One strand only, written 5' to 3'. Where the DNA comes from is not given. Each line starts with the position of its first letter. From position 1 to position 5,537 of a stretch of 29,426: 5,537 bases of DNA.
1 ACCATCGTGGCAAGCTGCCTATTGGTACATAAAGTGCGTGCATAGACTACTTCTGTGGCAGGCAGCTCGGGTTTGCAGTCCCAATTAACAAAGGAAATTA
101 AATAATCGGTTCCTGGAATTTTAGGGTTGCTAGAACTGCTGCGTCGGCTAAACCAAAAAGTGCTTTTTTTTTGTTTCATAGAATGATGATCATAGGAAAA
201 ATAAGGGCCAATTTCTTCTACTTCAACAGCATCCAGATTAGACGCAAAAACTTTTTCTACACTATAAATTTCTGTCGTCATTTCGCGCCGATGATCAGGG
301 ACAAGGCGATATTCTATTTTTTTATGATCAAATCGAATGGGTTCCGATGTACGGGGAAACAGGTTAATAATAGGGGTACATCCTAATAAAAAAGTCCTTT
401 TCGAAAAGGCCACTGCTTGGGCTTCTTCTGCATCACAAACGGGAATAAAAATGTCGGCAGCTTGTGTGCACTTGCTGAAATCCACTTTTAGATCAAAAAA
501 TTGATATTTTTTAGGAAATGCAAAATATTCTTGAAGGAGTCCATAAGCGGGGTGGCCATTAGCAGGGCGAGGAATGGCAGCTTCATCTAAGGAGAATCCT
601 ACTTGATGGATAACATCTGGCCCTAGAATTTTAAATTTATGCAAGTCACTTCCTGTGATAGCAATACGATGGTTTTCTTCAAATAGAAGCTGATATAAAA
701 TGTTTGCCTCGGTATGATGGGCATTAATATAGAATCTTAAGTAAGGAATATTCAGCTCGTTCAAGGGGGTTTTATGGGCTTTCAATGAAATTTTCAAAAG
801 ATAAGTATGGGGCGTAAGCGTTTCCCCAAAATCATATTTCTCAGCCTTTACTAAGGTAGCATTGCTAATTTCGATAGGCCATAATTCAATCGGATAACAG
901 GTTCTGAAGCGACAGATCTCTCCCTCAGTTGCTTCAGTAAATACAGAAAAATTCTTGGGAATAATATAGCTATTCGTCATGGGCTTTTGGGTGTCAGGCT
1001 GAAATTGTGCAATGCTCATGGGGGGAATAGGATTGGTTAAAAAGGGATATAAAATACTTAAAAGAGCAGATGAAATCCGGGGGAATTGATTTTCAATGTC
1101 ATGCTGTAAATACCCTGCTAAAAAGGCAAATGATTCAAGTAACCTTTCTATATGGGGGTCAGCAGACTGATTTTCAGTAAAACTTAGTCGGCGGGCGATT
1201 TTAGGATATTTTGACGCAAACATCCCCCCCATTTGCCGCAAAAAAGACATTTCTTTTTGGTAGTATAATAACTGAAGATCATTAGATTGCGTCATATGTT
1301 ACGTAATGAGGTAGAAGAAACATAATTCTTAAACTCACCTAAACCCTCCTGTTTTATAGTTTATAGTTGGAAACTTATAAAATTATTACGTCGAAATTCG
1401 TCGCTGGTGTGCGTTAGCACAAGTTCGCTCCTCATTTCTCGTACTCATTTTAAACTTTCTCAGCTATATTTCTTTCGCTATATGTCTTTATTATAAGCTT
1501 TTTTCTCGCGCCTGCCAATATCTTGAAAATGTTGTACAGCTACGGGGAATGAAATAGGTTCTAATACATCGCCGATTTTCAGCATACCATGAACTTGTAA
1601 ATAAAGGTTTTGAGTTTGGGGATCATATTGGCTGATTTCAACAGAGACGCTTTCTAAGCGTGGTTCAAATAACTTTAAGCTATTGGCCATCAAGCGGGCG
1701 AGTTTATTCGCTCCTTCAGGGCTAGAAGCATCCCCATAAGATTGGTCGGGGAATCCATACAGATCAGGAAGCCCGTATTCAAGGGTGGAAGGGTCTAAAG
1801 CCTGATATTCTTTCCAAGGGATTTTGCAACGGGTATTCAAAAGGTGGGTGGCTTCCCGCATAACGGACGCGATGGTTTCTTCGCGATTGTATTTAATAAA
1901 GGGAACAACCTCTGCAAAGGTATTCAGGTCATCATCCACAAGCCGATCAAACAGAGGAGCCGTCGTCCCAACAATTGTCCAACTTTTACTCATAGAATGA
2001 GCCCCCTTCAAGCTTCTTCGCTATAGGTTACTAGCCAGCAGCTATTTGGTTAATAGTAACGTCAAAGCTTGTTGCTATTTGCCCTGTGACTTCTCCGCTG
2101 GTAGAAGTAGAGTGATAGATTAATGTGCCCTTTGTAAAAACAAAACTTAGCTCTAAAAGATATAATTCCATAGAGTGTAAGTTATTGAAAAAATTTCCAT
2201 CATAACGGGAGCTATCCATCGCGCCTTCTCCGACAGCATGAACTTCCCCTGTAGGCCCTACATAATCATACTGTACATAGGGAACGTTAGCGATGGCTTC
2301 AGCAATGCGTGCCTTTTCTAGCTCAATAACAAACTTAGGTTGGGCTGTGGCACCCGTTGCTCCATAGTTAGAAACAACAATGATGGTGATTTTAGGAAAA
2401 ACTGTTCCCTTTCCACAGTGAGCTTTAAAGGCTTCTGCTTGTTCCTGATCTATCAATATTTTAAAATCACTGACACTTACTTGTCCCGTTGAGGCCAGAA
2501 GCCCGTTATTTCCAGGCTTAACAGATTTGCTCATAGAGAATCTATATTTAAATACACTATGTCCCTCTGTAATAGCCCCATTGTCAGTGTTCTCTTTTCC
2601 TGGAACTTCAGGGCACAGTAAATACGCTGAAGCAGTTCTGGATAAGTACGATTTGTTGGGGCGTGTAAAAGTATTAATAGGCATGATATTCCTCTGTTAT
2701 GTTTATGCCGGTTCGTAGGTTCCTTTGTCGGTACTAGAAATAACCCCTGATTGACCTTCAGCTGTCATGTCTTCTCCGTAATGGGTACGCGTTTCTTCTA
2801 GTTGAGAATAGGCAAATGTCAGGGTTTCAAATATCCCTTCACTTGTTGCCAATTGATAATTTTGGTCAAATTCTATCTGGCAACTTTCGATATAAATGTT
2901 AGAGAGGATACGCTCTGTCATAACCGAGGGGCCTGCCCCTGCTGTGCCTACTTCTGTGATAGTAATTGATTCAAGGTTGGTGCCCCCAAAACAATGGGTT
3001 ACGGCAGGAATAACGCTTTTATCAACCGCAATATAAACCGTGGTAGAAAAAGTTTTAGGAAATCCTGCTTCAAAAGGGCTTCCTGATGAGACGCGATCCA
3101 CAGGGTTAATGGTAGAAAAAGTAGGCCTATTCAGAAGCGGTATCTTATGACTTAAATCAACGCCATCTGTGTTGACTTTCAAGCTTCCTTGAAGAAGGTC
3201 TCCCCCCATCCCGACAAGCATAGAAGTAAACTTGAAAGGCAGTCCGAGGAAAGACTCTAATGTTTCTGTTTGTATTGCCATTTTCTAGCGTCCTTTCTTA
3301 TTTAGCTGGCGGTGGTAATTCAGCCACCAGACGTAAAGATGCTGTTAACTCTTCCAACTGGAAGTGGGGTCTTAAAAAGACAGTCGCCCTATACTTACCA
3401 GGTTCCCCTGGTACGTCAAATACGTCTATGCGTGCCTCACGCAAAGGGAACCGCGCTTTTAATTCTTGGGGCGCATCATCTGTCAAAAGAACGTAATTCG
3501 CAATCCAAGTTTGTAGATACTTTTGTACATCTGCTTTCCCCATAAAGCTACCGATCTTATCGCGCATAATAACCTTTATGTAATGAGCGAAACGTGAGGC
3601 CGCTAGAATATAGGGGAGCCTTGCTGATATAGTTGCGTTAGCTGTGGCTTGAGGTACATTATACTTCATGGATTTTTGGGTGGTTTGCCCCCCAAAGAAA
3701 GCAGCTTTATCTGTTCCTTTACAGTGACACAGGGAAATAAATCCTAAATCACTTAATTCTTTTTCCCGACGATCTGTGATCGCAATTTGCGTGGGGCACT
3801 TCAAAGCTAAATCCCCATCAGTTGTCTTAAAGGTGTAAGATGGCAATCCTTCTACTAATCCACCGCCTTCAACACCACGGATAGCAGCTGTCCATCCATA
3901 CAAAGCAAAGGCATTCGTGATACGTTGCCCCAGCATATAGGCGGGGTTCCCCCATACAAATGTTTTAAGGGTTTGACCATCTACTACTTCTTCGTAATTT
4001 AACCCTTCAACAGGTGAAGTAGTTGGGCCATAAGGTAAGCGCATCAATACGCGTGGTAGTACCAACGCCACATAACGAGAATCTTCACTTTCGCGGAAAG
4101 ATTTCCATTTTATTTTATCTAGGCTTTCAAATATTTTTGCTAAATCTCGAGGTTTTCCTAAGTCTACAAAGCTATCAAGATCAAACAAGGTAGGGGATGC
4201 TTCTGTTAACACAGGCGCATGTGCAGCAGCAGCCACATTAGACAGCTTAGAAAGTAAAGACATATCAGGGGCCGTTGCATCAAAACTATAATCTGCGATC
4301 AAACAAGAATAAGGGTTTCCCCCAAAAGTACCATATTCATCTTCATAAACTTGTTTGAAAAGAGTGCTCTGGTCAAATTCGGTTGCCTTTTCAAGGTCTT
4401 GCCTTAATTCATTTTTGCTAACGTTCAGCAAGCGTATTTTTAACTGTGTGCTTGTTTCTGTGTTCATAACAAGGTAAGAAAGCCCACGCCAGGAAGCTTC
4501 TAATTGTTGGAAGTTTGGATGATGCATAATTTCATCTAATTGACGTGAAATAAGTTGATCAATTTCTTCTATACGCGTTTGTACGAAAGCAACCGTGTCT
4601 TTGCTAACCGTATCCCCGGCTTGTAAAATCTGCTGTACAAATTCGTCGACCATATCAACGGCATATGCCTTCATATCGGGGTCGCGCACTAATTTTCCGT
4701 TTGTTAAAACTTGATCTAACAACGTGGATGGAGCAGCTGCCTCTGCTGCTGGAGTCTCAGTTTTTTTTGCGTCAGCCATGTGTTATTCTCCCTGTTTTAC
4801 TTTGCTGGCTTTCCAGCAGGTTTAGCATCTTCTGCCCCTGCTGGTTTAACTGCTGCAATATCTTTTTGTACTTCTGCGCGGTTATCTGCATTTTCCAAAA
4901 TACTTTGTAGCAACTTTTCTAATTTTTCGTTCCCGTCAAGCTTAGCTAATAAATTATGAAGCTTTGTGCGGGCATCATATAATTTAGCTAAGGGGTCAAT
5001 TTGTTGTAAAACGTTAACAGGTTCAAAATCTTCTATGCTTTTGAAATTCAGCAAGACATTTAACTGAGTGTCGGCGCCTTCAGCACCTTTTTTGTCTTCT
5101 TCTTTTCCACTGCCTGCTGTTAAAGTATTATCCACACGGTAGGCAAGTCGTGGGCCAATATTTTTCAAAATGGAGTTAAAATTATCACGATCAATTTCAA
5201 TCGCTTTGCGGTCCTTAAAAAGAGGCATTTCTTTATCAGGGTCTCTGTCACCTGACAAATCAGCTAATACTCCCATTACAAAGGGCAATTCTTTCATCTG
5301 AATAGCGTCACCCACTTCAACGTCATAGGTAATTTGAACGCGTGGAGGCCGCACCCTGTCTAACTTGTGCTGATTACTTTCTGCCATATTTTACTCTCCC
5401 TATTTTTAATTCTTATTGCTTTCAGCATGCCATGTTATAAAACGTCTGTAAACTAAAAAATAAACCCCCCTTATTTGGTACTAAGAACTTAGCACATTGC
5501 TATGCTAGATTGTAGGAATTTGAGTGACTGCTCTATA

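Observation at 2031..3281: T6SS with two highly divergent tandem Hcp-like genes: possible heteropolymeric or specialised tube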

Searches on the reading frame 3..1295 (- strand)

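Call 4: search_protein_families(library=pfam, proteins=[window:3-1295:-], max_evalue=0.01)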
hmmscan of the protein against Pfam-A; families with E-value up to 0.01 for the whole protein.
window:3-1295:- (431 aa): 1 family
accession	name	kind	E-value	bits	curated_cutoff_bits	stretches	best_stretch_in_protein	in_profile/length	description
PF05947.17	T6SS_TssF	-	1.5e-125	420.6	25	1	7-429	4-438/608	Type VI secretion system, TssF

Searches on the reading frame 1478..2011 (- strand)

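Call 4: search_protein_families(library=pfam, proteins=[window:1478-2011:-], max_evalue=0.01)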
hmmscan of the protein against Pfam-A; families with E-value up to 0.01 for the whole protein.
window:1478-2011:- (177 aa): 1 family
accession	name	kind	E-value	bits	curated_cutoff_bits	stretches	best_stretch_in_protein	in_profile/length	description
PF04965.19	GPW_gp25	-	5.3e-11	42.6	27.2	1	48-145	5-92/96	Baseplate wedge protein gp25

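Call 11: search_protein_families(library=ncbifam, proteins=[window:1478-2011:-], max_evalue=1)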
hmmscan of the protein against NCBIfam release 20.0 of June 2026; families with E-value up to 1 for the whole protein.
window:1478-2011:- (177 aa): 1 family
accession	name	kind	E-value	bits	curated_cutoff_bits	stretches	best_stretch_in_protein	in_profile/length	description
TIGR03357.1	VI_zyme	equivalog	4.2e-18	65.2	53.2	1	19-161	3-127/133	type VI secretion system baseplate subunit TssE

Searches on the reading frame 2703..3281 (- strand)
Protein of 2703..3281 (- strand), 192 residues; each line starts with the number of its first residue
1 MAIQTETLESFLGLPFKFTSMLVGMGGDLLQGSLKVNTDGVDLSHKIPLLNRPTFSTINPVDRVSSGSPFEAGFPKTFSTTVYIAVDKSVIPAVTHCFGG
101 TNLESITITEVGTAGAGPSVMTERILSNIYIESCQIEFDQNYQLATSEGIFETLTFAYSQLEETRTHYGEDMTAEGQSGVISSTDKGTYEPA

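Call 4: search_protein_families(library=pfam, proteins=[window:2703-3281:-], max_evalue=0.01)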
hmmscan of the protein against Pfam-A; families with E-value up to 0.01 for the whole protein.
window:2703-3281:- (192 aa): 1 family
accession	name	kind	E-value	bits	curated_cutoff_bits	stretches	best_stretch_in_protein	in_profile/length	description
PF05638.18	T6SS_HCP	-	0.0029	18.3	23.5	1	71-162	44-126/129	Type VI secretion system effector, Hcp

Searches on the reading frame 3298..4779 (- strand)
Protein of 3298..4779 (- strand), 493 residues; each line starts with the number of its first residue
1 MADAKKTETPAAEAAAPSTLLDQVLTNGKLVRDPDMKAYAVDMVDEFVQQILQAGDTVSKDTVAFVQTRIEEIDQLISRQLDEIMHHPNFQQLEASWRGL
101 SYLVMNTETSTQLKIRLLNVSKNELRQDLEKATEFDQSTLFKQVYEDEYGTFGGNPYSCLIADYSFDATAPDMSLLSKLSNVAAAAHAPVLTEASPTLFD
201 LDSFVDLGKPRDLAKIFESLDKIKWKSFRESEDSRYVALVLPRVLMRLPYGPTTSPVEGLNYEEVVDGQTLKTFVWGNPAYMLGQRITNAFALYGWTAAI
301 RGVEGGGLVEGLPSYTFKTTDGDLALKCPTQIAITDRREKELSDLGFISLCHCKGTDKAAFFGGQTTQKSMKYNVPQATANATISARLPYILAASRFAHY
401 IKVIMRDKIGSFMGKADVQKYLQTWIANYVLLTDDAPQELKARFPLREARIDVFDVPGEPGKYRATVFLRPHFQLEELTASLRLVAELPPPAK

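Call 4: search_protein_families(library=pfam, proteins=[window:3298-4779:-], max_evalue=0.01)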
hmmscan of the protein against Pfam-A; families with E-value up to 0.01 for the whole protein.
window:3298-4779:- (493 aa): 2 families
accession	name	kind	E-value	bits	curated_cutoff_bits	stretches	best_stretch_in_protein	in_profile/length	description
PF05943.17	VipB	-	5.9e-132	439.7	27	1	68-368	2-301/301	EvpB/VC_A0108, tail sheath N-terminal domain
PF18945.5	VipB_2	-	7.9e-45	152.1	27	1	377-488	1-112/112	EvpB/VC_A0108, tail sheath gpW/gp25-like domain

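Call 11: search_protein_families(library=ncbifam, proteins=[window:3298-4779:-], max_evalue=1)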
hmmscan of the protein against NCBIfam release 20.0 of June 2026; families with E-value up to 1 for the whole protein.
window:3298-4779:- (493 aa): 2 families
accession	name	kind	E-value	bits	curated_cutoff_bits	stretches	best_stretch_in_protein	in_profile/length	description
TIGR03355.1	VI_chp_2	equivalog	8.2e-205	681.1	271.5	1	19-489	3-473/473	type VI secretion system contractile sheath large subunit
NF041034.1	Rad50_Sulf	equivalog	0.15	9.9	1000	1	38-129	103-190/872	DNA double-strand break repair ATPase Rad50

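Call 33: find_related_loci(query=window:3298-4779:-, collection=genome_contigs, flank=6000)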
Query window:3298-4779:- (493 aa) in genome_contigs; peptide patterns used: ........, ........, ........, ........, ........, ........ (x = any residue, [..] = any of these).
31 stretches matched a pattern; 5 encode a relative of the query (tblastn E <= 1e-3); 5 distinct loci.
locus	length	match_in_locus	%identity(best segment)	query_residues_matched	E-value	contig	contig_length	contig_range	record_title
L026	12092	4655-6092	86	11-493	0e+0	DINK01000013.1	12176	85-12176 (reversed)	MAG TPA_asm: Holosporaceae bacterium UBA5542 UBA5542_contig_21013, whole genome shotgun sequence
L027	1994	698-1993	47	1-430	2e-146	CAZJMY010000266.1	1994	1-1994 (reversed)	MAG TPA_asm: uncultured Myxococcales bacterium isolate binchicken_co84_298 genome assembly, contig: k141_100050, whole g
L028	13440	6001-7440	77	14-492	0e+0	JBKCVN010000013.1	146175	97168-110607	MAG: Alphaproteobacteria bacterium isolate samp_2047_semibin_547 samp_2047_1557368, whole genome shotgun sequence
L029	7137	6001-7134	45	1-376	2e-111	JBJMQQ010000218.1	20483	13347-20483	MAG: Polyangia bacterium isolate H2_16_all_fractions_metab_conc_60_70_13 k255_6912818, whole genome shotgun sequence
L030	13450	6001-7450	83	11-493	1e-133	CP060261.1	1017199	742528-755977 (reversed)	MAG: Holosporaceae bacterium isolate HK-STAS-PROT-86 chromosome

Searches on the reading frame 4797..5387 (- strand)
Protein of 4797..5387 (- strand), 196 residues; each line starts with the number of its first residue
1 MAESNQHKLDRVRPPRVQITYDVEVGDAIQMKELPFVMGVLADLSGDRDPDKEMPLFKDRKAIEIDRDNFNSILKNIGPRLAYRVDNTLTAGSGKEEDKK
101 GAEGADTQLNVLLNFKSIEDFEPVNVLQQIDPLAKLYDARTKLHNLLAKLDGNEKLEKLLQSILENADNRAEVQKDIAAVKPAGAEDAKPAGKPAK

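Call 4: search_protein_families(library=pfam, proteins=[window:4797-5387:-], max_evalue=0.01)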
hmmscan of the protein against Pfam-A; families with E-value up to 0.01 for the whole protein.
window:4797-5387:- (196 aa): 1 family
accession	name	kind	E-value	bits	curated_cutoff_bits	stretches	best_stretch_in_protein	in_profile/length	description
PF05591.17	T6SS_VipA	-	1.1e-48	165.3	24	1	10-177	2-154/155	Type VI secretion system, VipA, VC_A0107 or Hcp2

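Call 11: search_protein_families(library=ncbifam, proteins=[window:4797-5387:-], max_evalue=1)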
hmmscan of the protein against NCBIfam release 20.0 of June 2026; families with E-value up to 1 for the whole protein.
window:4797-5387:- (196 aa): 3 families
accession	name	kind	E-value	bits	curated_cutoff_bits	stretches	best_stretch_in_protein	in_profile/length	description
TIGR03358.1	VI_chp_5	equivalog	8.4e-49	165.4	97.25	1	6-177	1-157/160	type VI secretion system contractile sheath small subunit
NF040832.1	sulfhyd_HydA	equivalog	0.055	12.5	880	1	24-114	97-187/426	NADPH-dependent hydrogenase/sulfhydrogenase 1 subunit alpha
NF047534.1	lipo_BTA121_dup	subfamily_domain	0.095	12.9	45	1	141-181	37-76/134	BTA121 domain-containing protein surface lipoprotein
